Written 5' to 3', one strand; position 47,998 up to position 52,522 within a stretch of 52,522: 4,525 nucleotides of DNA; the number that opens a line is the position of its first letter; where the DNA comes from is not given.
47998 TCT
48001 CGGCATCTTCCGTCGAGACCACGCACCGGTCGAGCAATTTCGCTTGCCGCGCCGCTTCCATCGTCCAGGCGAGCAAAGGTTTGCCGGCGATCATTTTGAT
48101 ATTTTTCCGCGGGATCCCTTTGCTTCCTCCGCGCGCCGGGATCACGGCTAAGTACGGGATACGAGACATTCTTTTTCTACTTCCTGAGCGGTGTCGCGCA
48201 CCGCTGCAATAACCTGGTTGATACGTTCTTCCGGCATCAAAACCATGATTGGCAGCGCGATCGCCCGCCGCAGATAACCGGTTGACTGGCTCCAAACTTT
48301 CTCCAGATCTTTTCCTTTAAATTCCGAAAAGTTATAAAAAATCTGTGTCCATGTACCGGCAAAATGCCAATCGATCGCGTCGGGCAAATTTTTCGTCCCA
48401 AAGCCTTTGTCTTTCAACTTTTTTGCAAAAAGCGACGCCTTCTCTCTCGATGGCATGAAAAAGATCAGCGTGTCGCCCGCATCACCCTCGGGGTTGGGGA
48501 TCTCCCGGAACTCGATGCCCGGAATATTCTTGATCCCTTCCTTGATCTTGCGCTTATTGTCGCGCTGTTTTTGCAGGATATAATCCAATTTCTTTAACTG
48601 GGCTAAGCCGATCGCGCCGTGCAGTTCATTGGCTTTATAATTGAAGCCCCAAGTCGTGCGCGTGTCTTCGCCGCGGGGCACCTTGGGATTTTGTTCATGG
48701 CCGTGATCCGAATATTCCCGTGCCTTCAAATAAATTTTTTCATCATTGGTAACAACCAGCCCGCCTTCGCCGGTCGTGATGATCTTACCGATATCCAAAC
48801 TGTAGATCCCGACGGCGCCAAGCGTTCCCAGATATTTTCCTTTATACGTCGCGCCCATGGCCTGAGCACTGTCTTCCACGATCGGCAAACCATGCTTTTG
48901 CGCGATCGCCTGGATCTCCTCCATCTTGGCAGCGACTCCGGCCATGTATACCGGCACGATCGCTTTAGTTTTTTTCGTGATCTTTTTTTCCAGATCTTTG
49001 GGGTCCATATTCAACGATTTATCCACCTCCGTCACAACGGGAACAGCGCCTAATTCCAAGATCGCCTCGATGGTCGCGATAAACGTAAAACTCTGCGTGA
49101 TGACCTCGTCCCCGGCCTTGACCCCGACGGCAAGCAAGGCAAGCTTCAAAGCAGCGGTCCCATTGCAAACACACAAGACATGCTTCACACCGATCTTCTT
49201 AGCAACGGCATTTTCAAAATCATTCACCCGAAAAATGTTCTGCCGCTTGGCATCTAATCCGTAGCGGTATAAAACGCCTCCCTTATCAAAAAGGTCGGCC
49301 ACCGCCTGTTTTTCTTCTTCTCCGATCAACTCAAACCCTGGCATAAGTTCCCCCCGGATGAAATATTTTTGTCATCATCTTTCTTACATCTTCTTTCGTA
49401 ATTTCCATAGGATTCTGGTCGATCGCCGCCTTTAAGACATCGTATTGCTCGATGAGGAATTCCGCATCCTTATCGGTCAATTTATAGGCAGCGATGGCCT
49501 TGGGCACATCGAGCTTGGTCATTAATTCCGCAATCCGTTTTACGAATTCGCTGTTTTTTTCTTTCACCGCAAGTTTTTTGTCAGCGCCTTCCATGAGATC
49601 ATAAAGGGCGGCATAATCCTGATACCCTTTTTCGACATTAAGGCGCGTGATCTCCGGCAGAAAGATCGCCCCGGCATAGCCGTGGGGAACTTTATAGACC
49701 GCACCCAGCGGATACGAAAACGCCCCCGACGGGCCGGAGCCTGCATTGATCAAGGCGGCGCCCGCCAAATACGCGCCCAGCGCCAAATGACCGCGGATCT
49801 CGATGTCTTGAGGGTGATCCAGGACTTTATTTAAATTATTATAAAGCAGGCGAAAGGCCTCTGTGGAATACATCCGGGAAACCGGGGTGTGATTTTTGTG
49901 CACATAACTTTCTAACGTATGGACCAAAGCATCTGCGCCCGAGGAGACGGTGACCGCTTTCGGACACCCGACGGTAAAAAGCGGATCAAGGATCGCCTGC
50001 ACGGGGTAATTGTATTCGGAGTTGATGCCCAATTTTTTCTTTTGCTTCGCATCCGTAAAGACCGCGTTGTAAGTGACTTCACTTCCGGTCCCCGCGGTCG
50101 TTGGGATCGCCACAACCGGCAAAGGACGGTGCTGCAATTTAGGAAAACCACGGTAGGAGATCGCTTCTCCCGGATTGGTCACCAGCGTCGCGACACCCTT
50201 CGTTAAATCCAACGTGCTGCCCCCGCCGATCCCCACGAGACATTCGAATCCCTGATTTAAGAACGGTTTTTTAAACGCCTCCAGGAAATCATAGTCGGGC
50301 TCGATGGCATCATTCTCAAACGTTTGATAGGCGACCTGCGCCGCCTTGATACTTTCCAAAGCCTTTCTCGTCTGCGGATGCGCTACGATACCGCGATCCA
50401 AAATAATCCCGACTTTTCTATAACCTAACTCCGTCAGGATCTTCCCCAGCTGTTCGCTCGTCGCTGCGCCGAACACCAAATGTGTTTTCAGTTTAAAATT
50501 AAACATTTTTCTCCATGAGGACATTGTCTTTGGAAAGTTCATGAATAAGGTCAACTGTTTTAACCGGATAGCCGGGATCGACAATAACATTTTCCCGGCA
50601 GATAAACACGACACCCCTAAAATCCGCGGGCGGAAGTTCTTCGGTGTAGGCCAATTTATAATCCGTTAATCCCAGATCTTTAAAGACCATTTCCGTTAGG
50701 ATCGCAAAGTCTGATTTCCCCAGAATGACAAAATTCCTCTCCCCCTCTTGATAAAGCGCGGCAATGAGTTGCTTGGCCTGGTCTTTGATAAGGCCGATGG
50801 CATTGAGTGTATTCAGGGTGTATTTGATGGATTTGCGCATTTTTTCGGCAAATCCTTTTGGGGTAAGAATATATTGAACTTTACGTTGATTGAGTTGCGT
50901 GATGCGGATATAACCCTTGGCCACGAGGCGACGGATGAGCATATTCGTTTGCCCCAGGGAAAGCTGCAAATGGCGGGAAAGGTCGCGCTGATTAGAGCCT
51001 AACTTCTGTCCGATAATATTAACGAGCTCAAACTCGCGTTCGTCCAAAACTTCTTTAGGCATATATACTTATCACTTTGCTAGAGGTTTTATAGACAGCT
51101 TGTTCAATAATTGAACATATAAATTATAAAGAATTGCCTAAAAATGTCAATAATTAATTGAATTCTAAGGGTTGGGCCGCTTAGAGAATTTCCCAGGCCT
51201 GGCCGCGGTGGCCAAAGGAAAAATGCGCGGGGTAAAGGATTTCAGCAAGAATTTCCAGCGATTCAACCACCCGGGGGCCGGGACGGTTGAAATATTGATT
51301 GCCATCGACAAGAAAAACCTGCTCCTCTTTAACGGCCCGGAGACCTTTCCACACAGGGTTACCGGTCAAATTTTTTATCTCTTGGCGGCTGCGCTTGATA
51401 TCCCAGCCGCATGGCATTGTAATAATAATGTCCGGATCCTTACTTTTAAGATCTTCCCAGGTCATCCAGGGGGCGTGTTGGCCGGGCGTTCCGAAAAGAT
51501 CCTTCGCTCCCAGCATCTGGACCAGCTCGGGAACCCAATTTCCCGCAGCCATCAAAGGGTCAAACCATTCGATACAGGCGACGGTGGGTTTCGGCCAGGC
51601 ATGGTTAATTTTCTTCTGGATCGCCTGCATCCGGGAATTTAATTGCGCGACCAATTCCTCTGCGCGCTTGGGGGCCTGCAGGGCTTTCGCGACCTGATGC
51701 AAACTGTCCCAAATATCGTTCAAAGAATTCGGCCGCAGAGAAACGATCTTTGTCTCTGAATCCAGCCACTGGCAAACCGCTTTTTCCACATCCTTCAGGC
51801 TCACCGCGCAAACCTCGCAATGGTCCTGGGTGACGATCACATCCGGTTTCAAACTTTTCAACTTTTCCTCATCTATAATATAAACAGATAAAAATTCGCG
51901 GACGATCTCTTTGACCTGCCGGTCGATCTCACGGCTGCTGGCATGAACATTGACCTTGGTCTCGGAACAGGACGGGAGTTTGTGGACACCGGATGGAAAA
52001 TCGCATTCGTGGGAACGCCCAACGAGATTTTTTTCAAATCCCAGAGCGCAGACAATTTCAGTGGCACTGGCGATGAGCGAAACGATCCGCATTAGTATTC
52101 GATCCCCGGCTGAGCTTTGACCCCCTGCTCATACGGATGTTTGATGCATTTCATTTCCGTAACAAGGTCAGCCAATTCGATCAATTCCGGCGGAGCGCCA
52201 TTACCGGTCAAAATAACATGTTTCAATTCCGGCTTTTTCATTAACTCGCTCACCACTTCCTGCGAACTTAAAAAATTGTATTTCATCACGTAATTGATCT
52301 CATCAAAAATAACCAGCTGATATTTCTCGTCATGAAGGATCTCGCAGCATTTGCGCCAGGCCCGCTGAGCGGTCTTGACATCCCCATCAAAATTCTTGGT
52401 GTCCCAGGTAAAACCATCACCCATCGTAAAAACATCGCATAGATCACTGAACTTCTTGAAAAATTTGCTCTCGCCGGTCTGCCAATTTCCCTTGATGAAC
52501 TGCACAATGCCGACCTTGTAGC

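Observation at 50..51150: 51-kb regulator-headed, single-strand glycan locus with four sugar-nucleotide pathways but no export or polymerisation genes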

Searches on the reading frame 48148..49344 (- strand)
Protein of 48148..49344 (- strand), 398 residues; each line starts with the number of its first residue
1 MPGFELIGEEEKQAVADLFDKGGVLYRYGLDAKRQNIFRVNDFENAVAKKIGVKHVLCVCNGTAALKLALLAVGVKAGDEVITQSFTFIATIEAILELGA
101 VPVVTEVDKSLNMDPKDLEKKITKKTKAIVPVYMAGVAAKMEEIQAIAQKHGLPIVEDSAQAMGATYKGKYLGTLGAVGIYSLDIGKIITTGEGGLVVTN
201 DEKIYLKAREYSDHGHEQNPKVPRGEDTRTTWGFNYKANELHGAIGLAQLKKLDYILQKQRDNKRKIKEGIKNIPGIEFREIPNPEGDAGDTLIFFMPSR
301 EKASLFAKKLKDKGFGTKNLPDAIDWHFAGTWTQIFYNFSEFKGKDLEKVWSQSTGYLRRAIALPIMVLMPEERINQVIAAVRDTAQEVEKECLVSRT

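Call 8: search_protein_families(library=pfam, proteins=[window:48148-49344:-], max_evalue=0.001)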
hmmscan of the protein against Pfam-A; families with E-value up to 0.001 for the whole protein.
window:48148-49344:- (398 aa): 3 families
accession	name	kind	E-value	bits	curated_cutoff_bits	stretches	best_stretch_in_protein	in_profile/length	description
PF01041.23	DegT_DnrJ_EryC1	-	3.6e-86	290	19.8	1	39-383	25-360/360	DegT/DnrJ/EryC1/StrS aminotransferase family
PF01212.27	Beta_elim_lyase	-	1.3e-10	41.5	27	1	39-280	33-274/288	Beta-eliminating lyase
PF00266.25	Aminotran_5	-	1.8e-09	37.5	21.5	1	34-164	39-181/371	Aminotransferase class-V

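Call 86: search_protein_families(library=ncbifam, proteins=[window:48148-49344:-], max_evalue=0.000001)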
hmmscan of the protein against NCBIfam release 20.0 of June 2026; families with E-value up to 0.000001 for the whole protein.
window:48148-49344:- (398 aa): 14 families
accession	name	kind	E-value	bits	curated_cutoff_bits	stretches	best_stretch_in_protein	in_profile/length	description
TIGR03588.1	PseC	equivalog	7.3e-67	225.9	423.5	1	40-384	32-378/380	UDP-4-amino-4,6-dideoxy-N-acetyl-beta-L-altrosamine transaminase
TIGR04181.1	NHT_00031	hypoth_equivalog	1.7e-63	214.6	420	1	40-285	32-290/359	LegC family aminotransferase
NF008658.2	PRK11658.1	equivalog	4.1e-56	190.2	631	1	40-386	35-377/379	UDP-4-amino-4-deoxy-L-arabinose aminotransferase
NF008687.0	PRK11706.1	equivalog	4.4e-56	190.2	375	1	44-384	37-372/375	dTDP-4-amino-4,6-dideoxygalactose transaminase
TIGR02379.1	ECA_wecE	subfamily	2.9e-48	164.5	434.85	1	45-384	38-373/376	dTDP-4-amino-4,6-dideoxy-D-glucose transaminase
TIGR04427.1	PLP_DesI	equivalog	4.6e-45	154.4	650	1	40-282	54-288/390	dTDP-4-dehydro-6-deoxyglucose aminotransferase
NF011936.0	PRK15407.1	equivalog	4e-41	141.1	423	1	41-275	68-331/440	lipopolysaccharide biosynthesis protein RfbH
TIGR01977.1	am_tr_V_EF2568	hypoth_equivalog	2e-10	40.2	377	1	13-165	18-180/376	cysteine desulfurase family protein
NF005816.0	PRK07682.1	equivalog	3.8e-09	35.7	620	1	56-172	93-215/390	aminotransferase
NF004621.0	PRK05957.1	equivalog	1.9e-07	30.2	498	1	55-160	90-201/389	pyridoxal phosphate-dependent aminotransferase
NF004975.0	PRK06348.1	equivalog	2.6e-07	30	549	1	43-160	79-203/384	pyridoxal phosphate-dependent aminotransferase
NF006096.0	PRK08248.1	equivalog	4.2e-07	29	726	1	43-162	69-189/431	homocysteine synthase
NF004770.0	PRK06108.1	subfamily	4.3e-07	29.1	422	1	28-159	73-210/396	pyridoxal phosphate-dependent aminotransferase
NF005744.0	PRK07568.1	subfamily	8.9e-07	28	389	0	48-159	83-202/398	pyridoxal phosphate-dependent aminotransferase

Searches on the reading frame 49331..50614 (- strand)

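Call 8: search_protein_families(library=pfam, proteins=[window:49331-50614:-], max_evalue=0.001)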
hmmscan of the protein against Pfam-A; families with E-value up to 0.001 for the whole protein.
window:49331-50614:- (427 aa): 3 families
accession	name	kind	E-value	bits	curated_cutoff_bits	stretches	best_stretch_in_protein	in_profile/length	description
PF00465.25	Fe-ADH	-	6.3e-38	130.4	31.3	1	44-211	2-168/168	Iron-containing alcohol dehydrogenase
PF25137.1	ADH_Fe_C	-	2.6e-36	125.6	27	1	222-417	1-193/194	Fe-containing alcohol dehydrogenase family, C-terminal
PF13685.12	Fe-ADH_2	-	1.7e-10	41.5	28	1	48-145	2-97/149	Iron-containing alcohol dehydrogenase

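Call 86: search_protein_families(library=ncbifam, proteins=[window:49331-50614:-], max_evalue=0.000001)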
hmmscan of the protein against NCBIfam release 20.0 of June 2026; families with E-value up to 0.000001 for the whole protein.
window:49331-50614:- (427 aa): 14 families
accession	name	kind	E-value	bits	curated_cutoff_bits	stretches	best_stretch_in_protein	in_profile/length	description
TIGR02638.1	lactal_redase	equivalog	1.8e-67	227.8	523.15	1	38-413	2-378/379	lactaldehyde reductase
NF041833.1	Fe_ADH_ErcA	equivalog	7.8e-67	226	550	1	44-416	9-380/382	alcohol dehydrogenase-like regulatory protein ErcA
NF007911.0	PRK10624.1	equivalog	1.7e-61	208.3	537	1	46-417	11-381/382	lactaldehyde reductase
NF050025.1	SulfAcetaldRedSarD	equivalog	1.5e-58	198.6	700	1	38-417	3-384/385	sulfoacetaldehyde reductase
NF058672.1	4HyButDHCUPNE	equivalog_domain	6.6e-54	183.5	500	1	43-416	7-376/378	4-hydroxybutyrate dehydrogenase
NF053866.1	CholDhdGbsBBac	equivalog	5.1e-53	180.1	550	1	35-415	7-388/392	choline dehydrogenase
TIGR03405.1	Phn_Fe-ADH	equivalog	8.8e-48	162.9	423.7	1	48-390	9-342/355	iron-containing alcohol dehydrogenase PsrA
NF007363.0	PRK09860.1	equivalog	1.9e-44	152.4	581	1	47-411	13-376/383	L-threonine dehydrogenase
NF010378.0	PRK13805.1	equivalog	1.8e-43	148.5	951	1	35-415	454-861/872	bifunctional acetaldehyde-CoA/alcohol dehydrogenase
NF011998.0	PRK15454.1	equivalog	6.1e-37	127.3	556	1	120-327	104-311/395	ethanolamine utilization ethanol dehydrogenase EutG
TIGR04266.1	NDMA_methanol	equivalog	6.4e-27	94.4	625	1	85-372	60-349/420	NDMA-dependent methanol dehydrogenase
NF011717.0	PRK15138.1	equivalog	5.8e-21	75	645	1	38-411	2-380/387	alcohol dehydrogenase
NF041822.1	daptide_DH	equivalog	1.7e-17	63.3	300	1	67-242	2-180/363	daptide-type RiPP biosynthesis dehydogenase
NF006941.0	PRK09423.1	subfamily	2.1e-10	40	336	0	45-147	10-109/367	glycerol dehydrogenase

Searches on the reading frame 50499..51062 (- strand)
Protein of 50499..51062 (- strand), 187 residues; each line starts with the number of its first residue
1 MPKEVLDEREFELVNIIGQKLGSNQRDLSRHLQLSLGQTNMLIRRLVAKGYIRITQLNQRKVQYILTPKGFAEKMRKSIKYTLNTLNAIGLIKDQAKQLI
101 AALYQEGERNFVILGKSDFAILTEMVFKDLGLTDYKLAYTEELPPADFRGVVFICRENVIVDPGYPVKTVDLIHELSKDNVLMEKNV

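Call 8: search_protein_families(library=pfam, proteins=[window:50499-51062:-], max_evalue=0.001)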
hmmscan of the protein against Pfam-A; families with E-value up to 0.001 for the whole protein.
window:50499-51062:- (187 aa): 4 families
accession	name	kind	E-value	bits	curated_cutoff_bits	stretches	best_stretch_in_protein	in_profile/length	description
PF13412.12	HTH_24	-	6.1e-07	29.4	21.9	1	6-53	1-48/48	Winged helix-turn-helix DNA-binding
PF12802.13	MarR_2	-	8.3e-05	23.1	27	1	10-54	7-52/61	MarR family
PF13463.12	HTH_27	-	0.00019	22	22.2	1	8-70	3-68/68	Winged helix DNA-binding domain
PF01047.28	MarR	-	0.00031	21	24.6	1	8-57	3-52/59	MarR family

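Call 86: search_protein_families(library=ncbifam, proteins=[window:50499-51062:-], max_evalue=0.000001)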
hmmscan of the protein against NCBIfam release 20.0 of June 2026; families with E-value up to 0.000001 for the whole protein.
window:50499-51062:- (187 aa): 1 family
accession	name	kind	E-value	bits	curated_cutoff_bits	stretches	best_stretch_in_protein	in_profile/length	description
TIGR04176.1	MarR_EPS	equivalog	3.8e-13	49.4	88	1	7-99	3-99/105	MarR family EPS-associated transcriptional regulator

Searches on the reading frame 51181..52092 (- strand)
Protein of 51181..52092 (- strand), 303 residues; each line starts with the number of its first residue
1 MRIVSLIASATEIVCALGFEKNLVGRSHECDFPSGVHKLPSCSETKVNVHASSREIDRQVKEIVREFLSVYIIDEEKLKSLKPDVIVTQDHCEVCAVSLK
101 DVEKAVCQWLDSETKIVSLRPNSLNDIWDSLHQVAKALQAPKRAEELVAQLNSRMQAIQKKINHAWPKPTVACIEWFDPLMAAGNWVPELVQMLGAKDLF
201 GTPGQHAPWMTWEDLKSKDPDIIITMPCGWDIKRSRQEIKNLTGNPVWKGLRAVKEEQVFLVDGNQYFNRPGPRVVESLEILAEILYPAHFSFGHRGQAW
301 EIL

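Call 8: search_protein_families(library=pfam, proteins=[window:51181-52092:-], max_evalue=0.001)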
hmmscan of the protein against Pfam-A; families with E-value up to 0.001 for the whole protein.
window:51181-52092:- (303 aa): 1 family
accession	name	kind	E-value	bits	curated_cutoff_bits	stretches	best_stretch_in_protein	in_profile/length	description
PF01497.23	Peripla_BP_2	-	9e-29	101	27.5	1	3-263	1-232/235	Periplasmic binding protein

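Call 10: find_encoding_contigs(protein=window:51181-52092:-, flank=10000, max_places=4)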
Protein window:51181-52092:- (303 aa): 10 contigs read that carry it; 4 places shown.
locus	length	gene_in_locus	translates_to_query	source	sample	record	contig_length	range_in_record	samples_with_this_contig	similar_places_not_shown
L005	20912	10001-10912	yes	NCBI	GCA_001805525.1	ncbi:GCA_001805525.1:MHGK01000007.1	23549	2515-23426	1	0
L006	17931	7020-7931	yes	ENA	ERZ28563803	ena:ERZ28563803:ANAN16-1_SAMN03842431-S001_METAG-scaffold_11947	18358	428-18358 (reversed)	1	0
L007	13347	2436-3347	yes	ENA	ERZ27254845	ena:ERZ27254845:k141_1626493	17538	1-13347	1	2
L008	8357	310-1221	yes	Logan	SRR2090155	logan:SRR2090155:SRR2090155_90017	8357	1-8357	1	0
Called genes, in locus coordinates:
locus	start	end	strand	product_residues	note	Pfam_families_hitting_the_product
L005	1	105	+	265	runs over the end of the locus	PF00535:Glycos_transf_2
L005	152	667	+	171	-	PF20221:DUF6580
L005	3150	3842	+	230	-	PF01902:Diphthami_syn_2_N, PF28410:Diphthami_syn_2_C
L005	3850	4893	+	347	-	PF02277:DBI_PRT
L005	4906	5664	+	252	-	PF02654:CobS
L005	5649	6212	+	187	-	PF00300:His_Phos_1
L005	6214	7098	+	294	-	PF01497:Peripla_BP_2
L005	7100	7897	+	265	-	PF02463:SMC_N (faint), PF00005:ABC_tran, PF13304:AAA_21 (faint)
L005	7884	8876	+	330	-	PF01032:FecCD, PF00950:ABC-3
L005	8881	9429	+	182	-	PF00004:AAA (faint), PF02283:CobU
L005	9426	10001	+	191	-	PF02572:CobA_CobO_BtuR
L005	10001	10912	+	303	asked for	PF01497:Peripla_BP_2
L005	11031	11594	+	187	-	PF13412:HTH_24 (weak)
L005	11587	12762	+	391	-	PF00465:Fe-ADH, PF13685:Fe-ADH_2, PF25137:ADH_Fe_C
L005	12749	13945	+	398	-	PF01041:DegT_DnrJ_EryC1, PF00266:Aminotran_5, PF01212:Beta_elim_lyase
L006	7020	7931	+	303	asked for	PF01497:Peripla_BP_2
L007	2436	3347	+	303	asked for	PF01497:Peripla_BP_2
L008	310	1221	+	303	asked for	PF01497:Peripla_BP_2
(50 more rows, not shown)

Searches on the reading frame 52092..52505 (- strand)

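Call 8: search_protein_families(library=pfam, proteins=[window:52092-52505:-], max_evalue=0.001)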
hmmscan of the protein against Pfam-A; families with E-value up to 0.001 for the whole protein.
window:52092-52505:- (137 aa): 1 family
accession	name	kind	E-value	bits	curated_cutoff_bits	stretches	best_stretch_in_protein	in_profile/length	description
PF02572.21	CobA_CobO_BtuR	-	3.7e-46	157.9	25.7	1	1-137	36-172/172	ATP:corrinoid adenosyltransferase BtuR/CobO/CobP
